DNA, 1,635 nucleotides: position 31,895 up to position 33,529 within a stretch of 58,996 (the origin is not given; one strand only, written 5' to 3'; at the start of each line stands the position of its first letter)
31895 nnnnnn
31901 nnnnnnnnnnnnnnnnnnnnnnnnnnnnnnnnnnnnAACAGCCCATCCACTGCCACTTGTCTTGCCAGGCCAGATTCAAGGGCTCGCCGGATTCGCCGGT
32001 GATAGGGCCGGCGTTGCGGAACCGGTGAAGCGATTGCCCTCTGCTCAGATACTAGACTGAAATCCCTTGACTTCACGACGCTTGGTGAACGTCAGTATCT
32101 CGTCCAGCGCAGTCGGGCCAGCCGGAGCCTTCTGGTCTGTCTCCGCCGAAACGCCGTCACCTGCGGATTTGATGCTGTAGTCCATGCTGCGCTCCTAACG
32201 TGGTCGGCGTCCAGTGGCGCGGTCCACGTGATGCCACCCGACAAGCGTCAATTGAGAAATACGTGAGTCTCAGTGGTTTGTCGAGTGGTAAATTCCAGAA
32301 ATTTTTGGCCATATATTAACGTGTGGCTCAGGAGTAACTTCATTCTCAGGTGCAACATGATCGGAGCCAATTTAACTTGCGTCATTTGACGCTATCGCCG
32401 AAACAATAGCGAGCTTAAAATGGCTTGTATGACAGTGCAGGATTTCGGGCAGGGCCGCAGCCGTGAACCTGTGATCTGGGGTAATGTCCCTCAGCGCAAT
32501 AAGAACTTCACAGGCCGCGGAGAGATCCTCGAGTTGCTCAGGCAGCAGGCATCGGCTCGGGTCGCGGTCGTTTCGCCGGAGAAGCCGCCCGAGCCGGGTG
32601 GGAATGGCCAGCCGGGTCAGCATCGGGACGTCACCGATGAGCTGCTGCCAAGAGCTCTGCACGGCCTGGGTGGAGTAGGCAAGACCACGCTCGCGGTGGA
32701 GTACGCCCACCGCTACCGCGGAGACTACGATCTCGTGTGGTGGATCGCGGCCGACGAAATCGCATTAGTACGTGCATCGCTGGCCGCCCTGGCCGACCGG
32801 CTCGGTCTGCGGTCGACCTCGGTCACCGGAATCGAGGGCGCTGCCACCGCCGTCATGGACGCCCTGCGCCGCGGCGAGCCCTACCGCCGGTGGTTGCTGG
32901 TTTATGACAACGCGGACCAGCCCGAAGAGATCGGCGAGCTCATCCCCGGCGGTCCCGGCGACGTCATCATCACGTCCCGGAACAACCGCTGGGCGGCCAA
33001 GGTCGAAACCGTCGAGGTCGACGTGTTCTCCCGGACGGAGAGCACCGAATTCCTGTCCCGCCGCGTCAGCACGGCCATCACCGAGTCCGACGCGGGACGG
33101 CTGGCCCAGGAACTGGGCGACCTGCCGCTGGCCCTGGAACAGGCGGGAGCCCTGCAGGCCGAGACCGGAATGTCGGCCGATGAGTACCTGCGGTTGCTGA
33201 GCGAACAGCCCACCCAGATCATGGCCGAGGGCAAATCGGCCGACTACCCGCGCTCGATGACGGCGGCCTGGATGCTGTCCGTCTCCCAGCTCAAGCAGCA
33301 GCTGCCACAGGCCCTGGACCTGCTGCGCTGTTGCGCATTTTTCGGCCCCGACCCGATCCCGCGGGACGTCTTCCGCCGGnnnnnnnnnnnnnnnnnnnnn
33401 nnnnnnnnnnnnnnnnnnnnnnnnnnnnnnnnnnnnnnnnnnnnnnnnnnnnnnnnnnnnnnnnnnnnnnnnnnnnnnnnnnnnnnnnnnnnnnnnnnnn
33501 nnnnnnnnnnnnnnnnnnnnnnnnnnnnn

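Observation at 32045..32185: Unlisted 46-aa ORF ending GFQSSI-COOH, the putative FxsA substrate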

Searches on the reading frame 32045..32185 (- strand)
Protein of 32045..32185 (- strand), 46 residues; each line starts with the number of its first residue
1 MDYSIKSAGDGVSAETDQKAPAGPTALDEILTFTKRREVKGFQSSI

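Call 4: search_protein_families(library=ncbifam, proteins=[window:32045-32185:-], max_evalue=1)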
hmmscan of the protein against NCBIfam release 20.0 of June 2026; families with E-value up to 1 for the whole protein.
window:32045-32185:- (46 aa): 0 families

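Call 7: find_homologous_proteins(query=window:32048-32185:-, max_evalue=10)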
Query seq(46 aa) (46 aa): 1 proteins with E <= 10 among 1 candidates.
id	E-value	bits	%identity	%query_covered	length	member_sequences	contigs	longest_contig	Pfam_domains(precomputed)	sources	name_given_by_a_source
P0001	1.5e-21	90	100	100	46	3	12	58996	-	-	-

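Call 14: find_encoding_contigs(protein=P0001, flank=6000, max_places=10)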
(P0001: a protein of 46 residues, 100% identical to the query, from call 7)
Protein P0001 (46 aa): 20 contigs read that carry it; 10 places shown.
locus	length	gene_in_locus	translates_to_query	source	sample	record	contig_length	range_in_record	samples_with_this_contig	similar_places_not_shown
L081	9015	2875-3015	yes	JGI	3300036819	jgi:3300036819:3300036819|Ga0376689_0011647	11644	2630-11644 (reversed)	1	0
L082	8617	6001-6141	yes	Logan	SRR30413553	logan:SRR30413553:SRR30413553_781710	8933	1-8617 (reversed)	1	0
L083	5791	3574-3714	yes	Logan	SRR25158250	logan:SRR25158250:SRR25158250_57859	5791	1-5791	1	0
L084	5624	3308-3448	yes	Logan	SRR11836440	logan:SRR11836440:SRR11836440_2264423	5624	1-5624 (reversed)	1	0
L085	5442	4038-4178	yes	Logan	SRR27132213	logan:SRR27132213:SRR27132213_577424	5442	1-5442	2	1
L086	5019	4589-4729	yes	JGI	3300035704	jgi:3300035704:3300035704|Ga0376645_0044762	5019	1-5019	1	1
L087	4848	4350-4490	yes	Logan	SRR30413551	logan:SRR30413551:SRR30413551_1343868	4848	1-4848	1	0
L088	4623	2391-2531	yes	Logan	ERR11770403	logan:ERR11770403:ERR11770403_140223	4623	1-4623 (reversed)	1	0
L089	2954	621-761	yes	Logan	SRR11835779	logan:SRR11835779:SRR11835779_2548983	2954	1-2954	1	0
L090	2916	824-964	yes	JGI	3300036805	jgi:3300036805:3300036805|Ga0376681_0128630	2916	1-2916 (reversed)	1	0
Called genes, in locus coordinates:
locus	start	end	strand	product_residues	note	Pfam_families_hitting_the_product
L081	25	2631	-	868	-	PF00931:NB-ARC (weak), PF25000:DUF7779, PF13424:TPR_12, PF13374:TPR_10, PF13424:TPR_12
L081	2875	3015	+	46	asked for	-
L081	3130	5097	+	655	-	PF20703:nSTAND1, PF05729:NACHT (weak), PF14559:TPR_19 (weak)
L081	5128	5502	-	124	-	-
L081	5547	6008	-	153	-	PF00578:AhpC-TSA, PF08534:Redoxin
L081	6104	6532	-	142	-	PF11253:DUF3052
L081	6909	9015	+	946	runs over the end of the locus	PF28598:PDH_E1_N, PF00456:Transketolase_N, PF17831:PDH_E1_M, PF22613:Transketolase_C_1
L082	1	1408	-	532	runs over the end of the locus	PF05977:MFS_3, PF07690:MFS_1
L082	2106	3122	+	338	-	-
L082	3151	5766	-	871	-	PF00931:NB-ARC (weak), PF25000:DUF7779, PF13424:TPR_12, PF13374:TPR_10, PF13424:TPR_12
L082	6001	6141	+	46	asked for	-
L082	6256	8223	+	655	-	PF20703:nSTAND1, PF05729:NACHT (weak), PF14559:TPR_19 (weak)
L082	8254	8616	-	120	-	?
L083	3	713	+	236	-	?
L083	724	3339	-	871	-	PF00931:NB-ARC (weak), PF25000:DUF7779, PF13424:TPR_12, PF13374:TPR_10, PF13424:TPR_12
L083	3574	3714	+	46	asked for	-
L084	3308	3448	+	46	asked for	-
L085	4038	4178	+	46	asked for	-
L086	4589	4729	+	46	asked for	-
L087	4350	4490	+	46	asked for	-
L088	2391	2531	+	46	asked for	-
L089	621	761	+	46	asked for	-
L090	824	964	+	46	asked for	-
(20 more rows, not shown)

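Call 15: list_cluster_members(proteins=[P0001])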
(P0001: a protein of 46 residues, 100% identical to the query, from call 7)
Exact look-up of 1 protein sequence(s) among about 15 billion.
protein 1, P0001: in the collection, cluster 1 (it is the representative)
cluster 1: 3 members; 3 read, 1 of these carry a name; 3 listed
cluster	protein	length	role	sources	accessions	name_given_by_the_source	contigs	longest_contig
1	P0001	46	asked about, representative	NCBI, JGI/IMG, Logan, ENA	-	-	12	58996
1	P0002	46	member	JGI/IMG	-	hypothetical protein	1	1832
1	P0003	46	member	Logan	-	-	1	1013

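Call 41: search_protein_families(library=pfam, proteins=[window:32045-32185:-], max_evalue=0.01)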
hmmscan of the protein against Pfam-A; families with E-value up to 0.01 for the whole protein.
window:32045-32185:- (46 aa): 0 families

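Call 49: search_protein_families(library=ncbifam, alignment_id=A1, max_evalue=1)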
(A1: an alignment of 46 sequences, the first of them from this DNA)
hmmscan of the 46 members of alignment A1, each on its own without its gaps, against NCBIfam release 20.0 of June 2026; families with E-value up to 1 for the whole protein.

A. member 1, seq(46 aa): 0 families

B. families by the number of members that match (of 46 scanned): 6 families
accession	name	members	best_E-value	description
TIGR04268.1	FxSxx-COOH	26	1.6e-12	FxSxx-COOH cyclophane-containing RiPP peptide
NF038044.1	act_def_assoc_B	4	0.018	actinodefensin-associated protein B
NF005212.0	PRK06690.1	1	0.0077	acetyl-CoA C-acyltransferase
NF041364.1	GntC_guanitoxin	1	0.019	guanitoxin biosynthesis PLP-dependent (S)-gamma-hydroxy-L-arginine cyclodehydratase GntC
TIGR03947.1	viomycin_VioD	1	0.033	capreomycidine synthase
NF004136.0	PRK05618.3-2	1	0.22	50S ribosomal protein L25/general stress protein Ctc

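Call 50: search_protein_families(library=ncbifam, alignment_id=A1, max_evalue=0.0000014)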
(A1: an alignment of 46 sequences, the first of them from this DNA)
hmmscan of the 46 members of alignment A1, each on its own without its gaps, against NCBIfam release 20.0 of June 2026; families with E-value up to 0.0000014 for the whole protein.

A. member 1, seq(46 aa): 0 families

B. families by the number of members that match (of 46 scanned): 1 family
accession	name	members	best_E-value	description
TIGR04268.1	FxSxx-COOH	5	1.6e-12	FxSxx-COOH cyclophane-containing RiPP peptide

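Call 55: search_protein_representatives(protein=window:32048-32185:-)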
Query: 46 residues. Proteins with E-value up to 0.001 (for the whole library): 5; up to 1e-10: 2; up to 1e-30: 0. The best 5 are listed.
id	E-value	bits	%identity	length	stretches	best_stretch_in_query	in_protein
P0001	4.7e-22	90.4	100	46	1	1-46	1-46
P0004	4.8e-16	72.0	36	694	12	7-44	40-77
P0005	2.3e-07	45.5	36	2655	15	7-44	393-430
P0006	1.3e-05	40.1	61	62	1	9-46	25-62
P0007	4.0e-04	35.5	31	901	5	9-43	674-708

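Call 57: find_encoding_contigs(protein=P0006, flank=8000, max_places=6)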
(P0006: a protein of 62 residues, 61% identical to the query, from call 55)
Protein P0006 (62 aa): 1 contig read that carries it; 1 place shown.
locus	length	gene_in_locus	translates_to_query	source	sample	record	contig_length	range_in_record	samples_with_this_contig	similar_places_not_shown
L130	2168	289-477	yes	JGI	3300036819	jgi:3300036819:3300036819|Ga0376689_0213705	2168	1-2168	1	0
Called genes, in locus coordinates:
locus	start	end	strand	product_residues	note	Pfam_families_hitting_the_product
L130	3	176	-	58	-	?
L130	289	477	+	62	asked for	-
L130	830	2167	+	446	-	?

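Call 64: find_homologous_proteins(query=A2, max_evalue=10)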
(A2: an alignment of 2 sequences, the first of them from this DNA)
Query A2 (2 sequences) (46 aa, profile of the alignment): 2 proteins with E <= 10 among 3 candidates.
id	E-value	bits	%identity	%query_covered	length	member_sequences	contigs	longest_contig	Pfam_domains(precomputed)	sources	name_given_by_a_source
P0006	5.0e-34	134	52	100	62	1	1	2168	-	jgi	jgi:hypothetical protein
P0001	1.7e-23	100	100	100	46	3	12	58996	-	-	-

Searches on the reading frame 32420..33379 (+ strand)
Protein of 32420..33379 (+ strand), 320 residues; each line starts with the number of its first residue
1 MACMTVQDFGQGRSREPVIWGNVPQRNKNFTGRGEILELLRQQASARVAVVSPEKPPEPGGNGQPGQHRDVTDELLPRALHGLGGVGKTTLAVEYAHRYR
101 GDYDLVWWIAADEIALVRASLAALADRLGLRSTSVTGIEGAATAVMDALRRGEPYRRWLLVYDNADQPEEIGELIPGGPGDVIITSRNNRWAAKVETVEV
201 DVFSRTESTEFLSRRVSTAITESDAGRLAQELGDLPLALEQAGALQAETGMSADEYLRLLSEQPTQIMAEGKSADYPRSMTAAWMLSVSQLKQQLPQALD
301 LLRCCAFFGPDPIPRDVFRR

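Call 24: find_related_loci(query=window:32420-33379:+, collection=metagenome_contigs, flank=6000)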
Query window:32420-33379:+ (320 aa) in metagenome_contigs; peptide patterns used: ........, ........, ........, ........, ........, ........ (x = any residue, [..] = any of these).
157 stretches matched a pattern; 39 encode a relative of the query (tblastn E <= 1e-3); 39 distinct loci.
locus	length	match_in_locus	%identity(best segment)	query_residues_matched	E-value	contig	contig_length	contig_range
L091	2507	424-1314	66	3-320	7e-144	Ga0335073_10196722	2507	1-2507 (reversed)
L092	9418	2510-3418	65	3-319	2e-132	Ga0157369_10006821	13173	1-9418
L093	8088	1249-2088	65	17-320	5e-128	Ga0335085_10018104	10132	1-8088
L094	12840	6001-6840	64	17-320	2e-127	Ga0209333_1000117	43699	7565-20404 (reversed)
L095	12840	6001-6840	64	17-320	2e-126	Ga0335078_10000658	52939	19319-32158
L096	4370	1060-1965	60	4-320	2e-127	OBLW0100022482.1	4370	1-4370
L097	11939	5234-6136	61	4-320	2e-125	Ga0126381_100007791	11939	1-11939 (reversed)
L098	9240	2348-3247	60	10-320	7e-125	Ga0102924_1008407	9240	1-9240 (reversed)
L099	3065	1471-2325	61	17-320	9e-126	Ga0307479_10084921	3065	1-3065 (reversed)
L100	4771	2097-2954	62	11-320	2e-121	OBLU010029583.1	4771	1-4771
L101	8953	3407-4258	65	15-320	5e-120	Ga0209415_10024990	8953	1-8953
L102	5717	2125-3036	59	4-319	6e-120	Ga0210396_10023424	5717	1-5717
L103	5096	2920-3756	62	17-319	5e-120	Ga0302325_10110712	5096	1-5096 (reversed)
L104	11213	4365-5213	61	17-320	7e-116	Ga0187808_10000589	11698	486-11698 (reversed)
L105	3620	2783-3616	62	17-318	5e-118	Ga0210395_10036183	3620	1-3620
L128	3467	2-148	80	272-320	9e-22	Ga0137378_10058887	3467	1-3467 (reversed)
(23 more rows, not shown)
